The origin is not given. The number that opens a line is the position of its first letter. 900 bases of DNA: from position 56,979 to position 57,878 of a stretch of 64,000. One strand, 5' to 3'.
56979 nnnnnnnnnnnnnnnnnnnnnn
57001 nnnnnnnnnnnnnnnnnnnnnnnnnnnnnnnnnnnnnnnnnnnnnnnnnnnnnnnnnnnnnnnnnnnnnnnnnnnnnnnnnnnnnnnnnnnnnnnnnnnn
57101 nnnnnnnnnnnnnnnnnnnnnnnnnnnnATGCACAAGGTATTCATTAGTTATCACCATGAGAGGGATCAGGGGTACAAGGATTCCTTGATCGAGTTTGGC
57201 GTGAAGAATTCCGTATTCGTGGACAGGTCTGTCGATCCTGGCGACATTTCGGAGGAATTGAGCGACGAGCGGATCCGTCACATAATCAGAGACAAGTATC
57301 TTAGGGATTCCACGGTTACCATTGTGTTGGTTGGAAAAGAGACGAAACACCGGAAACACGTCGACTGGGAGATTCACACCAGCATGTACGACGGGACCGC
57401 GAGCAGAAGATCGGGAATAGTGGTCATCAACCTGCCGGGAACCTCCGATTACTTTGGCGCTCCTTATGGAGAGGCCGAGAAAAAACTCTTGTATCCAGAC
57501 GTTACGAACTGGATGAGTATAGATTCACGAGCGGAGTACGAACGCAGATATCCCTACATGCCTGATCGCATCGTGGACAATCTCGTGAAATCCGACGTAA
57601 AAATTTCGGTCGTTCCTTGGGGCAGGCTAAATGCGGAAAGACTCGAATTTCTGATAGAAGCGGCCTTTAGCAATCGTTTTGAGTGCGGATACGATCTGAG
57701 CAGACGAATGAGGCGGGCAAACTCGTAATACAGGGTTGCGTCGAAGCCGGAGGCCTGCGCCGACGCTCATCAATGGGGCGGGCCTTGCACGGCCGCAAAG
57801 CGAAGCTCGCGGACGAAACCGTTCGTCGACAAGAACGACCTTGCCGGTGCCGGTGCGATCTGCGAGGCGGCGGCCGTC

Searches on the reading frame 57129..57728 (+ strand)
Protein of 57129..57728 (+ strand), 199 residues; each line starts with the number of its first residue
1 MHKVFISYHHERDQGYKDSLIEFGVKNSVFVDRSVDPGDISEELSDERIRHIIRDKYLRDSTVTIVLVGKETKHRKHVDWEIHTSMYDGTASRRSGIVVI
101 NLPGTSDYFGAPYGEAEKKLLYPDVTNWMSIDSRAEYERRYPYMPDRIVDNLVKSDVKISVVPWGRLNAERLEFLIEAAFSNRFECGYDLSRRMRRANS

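Call 3: search_protein_families(library=pfam, proteins=[window:57129-57728:+], max_evalue=0.01)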
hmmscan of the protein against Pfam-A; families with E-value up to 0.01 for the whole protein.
window:57129-57728:+ (199 aa): 1 family
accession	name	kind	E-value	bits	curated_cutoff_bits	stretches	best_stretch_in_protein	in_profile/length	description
PF08937.16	ThsB_TIR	-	4.5e-21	75.5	21.2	1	5-106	1-99/100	Thoeris protein ThsB, TIR-like domain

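Call 4: search_protein_families(library=padloc, proteins=[window:57129-57728:+], max_evalue=0.01)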
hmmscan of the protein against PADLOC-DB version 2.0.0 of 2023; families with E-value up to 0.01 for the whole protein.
window:57129-57728:+ (199 aa): 7 families
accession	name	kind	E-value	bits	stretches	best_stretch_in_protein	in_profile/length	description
PDLC04688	PDC-M50B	-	3.6e-11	41.5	1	2-90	3-93/162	-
PDLC00431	ThsB1|ThsB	-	1.1e-10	40.2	1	2-111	3-108/162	TIR-like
PDLC00418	ThsB1|ThsB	-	8.9e-10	36.6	1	3-89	6-92/155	TIR-like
PDLC00428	ThsB1|ThsB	-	7.5e-09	34.2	1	2-109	3-131/219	TIR-like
PDLC00433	ThsB1|ThsB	-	2.4e-08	32.2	1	2-91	3-90/164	TIR-like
PDLC00438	ThsB1|ThsB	-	2.7e-06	25.5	1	2-88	3-87/206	TIR-like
PDLC00429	ThsB1|ThsB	-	0.00052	18.1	1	44-103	49-103/167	TIR-like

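Call 38: search_protein_families(library=ncbifam, proteins=[window:57129-57728:+], max_evalue=0.001)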
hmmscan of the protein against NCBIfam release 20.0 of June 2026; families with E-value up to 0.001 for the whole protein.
window:57129-57728:+ (199 aa): 0 families
